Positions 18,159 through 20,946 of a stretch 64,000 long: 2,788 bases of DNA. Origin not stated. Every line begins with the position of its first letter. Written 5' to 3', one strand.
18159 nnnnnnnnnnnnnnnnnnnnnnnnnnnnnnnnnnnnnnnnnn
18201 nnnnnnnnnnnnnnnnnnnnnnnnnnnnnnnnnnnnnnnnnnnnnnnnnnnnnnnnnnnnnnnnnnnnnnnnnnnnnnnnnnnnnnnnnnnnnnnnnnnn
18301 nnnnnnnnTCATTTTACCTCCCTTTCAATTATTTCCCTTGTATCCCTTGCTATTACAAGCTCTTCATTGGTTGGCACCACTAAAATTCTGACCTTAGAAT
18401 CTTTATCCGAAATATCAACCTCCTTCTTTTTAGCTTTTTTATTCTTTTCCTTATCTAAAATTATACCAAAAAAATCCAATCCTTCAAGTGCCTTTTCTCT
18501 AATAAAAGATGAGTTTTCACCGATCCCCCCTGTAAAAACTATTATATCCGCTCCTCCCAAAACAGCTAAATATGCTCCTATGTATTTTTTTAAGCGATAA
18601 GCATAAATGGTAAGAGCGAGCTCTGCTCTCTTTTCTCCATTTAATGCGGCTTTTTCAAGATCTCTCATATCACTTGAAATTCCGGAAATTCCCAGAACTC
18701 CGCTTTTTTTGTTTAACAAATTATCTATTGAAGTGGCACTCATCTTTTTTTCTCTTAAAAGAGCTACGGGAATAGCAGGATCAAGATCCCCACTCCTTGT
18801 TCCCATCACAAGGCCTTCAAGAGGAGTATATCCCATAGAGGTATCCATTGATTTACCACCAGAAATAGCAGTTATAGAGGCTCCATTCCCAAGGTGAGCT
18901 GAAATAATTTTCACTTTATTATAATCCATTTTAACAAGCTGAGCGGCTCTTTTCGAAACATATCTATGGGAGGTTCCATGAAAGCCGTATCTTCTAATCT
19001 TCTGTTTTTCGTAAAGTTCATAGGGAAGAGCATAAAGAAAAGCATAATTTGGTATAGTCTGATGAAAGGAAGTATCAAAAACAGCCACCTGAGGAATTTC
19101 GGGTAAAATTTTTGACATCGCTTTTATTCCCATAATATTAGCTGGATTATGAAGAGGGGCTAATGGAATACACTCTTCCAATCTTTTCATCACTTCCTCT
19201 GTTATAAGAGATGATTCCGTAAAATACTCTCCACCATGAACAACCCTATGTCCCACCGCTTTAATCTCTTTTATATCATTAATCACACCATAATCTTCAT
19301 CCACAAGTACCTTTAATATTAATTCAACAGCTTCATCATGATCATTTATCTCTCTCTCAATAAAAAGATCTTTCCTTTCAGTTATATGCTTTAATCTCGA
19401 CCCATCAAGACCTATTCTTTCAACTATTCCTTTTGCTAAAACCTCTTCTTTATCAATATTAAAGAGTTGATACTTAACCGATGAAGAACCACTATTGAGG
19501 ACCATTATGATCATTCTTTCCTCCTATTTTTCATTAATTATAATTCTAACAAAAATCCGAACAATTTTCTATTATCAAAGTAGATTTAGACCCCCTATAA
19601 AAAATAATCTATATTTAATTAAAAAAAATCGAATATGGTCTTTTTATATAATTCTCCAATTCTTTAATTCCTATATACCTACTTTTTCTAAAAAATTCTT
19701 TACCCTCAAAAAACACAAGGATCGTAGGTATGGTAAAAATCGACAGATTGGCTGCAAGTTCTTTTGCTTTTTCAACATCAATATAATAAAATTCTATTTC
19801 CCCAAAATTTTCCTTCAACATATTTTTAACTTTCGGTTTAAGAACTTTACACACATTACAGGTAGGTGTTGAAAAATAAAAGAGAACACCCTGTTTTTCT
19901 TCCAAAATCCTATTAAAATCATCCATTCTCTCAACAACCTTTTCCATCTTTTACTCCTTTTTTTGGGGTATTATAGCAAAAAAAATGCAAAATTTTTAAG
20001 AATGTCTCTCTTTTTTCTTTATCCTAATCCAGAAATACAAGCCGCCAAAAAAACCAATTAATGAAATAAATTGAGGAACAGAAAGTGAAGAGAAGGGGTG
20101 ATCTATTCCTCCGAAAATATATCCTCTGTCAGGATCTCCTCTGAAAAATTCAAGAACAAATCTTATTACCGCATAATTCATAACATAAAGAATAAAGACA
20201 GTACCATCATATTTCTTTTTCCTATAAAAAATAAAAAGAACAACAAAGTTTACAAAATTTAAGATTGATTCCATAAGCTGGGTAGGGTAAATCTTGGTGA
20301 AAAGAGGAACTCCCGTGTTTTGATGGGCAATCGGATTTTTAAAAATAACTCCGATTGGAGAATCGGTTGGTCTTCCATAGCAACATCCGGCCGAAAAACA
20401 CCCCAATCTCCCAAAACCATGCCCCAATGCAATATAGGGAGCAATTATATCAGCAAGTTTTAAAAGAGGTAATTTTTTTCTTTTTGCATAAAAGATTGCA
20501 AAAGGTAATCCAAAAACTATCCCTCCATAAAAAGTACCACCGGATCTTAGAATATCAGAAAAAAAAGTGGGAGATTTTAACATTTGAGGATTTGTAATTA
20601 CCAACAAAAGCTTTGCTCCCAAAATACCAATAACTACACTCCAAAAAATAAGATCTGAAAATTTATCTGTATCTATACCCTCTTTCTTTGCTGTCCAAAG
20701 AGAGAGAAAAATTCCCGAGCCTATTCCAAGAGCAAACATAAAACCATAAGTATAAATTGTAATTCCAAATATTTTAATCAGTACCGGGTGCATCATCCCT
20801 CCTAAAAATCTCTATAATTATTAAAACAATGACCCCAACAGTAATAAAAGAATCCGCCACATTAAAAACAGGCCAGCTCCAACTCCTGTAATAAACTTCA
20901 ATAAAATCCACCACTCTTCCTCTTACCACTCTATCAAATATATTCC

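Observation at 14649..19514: CheA/CheW/MCP-less 'minimal Che' operon headed by acetate kinase: ackA-HEAT-cheR-cheY-OPT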

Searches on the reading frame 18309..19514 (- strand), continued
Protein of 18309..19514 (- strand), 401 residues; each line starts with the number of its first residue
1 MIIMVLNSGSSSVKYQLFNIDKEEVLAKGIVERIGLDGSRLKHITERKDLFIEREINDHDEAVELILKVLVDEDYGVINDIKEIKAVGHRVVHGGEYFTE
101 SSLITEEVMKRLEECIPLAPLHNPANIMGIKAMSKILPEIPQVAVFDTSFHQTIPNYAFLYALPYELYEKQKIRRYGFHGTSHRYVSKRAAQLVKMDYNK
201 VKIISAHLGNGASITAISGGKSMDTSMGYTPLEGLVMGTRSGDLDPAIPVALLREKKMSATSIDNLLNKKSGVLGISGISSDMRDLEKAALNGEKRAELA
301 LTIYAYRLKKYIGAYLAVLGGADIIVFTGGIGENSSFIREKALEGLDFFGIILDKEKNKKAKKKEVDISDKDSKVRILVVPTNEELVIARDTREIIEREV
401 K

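Call 69: find_encoding_contigs(protein=P0251, flank=8000, max_places=1)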
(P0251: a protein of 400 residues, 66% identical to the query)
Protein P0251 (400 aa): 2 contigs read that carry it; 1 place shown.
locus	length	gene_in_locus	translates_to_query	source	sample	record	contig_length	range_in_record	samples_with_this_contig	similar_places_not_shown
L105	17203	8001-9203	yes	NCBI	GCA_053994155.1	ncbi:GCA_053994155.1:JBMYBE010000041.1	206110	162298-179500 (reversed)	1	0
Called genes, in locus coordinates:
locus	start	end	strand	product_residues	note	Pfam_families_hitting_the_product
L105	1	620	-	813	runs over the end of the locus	PF00933:Glyco_hydro_3, PF01915:Glyco_hydro_3_C, PF07691:PA14, PF14310:Fn3-like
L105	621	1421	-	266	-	PF00892:EamA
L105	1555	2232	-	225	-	PF00085:Thioredoxin (faint), PF23357:DUF7088 (faint), PF13098:Thioredoxin_2 (faint), PF13192:Thioredoxin_3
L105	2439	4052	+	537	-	-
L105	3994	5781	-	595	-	PF13231:PMT_2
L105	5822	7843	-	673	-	-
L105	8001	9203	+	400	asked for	PF00871:Acetate_kinase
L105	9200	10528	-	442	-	PF04389:Peptidase_M28 (faint), PF01546:Peptidase_M20, PF07687:M20_dimer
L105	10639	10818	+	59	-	-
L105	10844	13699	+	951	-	PF13191:AAA_16 (weak), PF23569:NBD_SMAX1 (weak), PF00004:AAA, PF17871:AAA_lid_9, PF00004:AAA (weak), PF07724:AAA_2, PF07728:AAA_5, PF10431:ClpB_D2-small, +4 more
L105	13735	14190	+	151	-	PF00908:dTDP_sugar_isom, PF14667:Polysacc_synt_C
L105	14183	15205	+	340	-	PF01073:3Beta_HSD, PF01370:Epimerase, PF02719:Polysacc_synt_2, PF04321:RmlD_sub_bind, PF07993:NAD_binding_4, PF13460:NAD_binding_10 (weak), PF16363:GDP_Man_Dehyd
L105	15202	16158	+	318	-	PF01073:3Beta_HSD (weak), PF01370:Epimerase, PF02719:Polysacc_synt_2, PF04321:RmlD_sub_bind, PF07993:NAD_binding_4 (faint), PF16363:GDP_Man_Dehyd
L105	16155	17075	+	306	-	PF01370:Epimerase, PF02719:Polysacc_synt_2 (faint), PF04321:RmlD_sub_bind, PF07993:NAD_binding_4 (faint), PF16363:GDP_Man_Dehyd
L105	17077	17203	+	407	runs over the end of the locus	PF01940:DUF92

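Call 83: search_protein_families(library=pfam, proteins=[L104:9267-11303:+], max_evalue=0.0001)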
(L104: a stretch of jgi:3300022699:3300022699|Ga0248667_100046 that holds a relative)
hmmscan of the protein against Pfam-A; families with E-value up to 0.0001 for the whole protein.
L104:9267-11303:+ (678 aa): 1 family
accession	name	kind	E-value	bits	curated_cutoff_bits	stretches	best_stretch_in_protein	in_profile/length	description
PF03169.20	OPT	-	2.3e-95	321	25.8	1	18-629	1-622/623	OPT oligopeptide transporter protein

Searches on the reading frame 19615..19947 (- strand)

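Call 3: search_protein_families(library=pfam, proteins=[window:19615-19947:-], max_evalue=0.001)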
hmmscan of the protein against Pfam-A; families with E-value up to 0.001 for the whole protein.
window:19615-19947:- (110 aa): 3 families
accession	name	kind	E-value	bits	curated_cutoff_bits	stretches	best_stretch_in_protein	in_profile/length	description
PF00085.26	Thioredoxin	-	1.4e-14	54.4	23.5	1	7-101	6-101/103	Thioredoxin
PF13098.12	Thioredoxin_2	-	2.9e-08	34.5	27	1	16-96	3-99/104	Thioredoxin-like domain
PF11009.14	BrxC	-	0.00072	19.8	24.2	1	5-67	3-66/102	Monothiol bacilliredoxin BrxC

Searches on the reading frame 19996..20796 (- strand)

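Call 3: search_protein_families(library=pfam, proteins=[window:19996-20796:-], max_evalue=0.001)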
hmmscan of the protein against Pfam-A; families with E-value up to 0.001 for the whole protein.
window:19996-20796:- (266 aa): 1 family
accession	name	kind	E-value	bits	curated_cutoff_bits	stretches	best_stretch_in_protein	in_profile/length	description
PF01790.23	LGT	-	3e-60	204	24.9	1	4-257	1-239/240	Prolipoprotein diacylglyceryl transferase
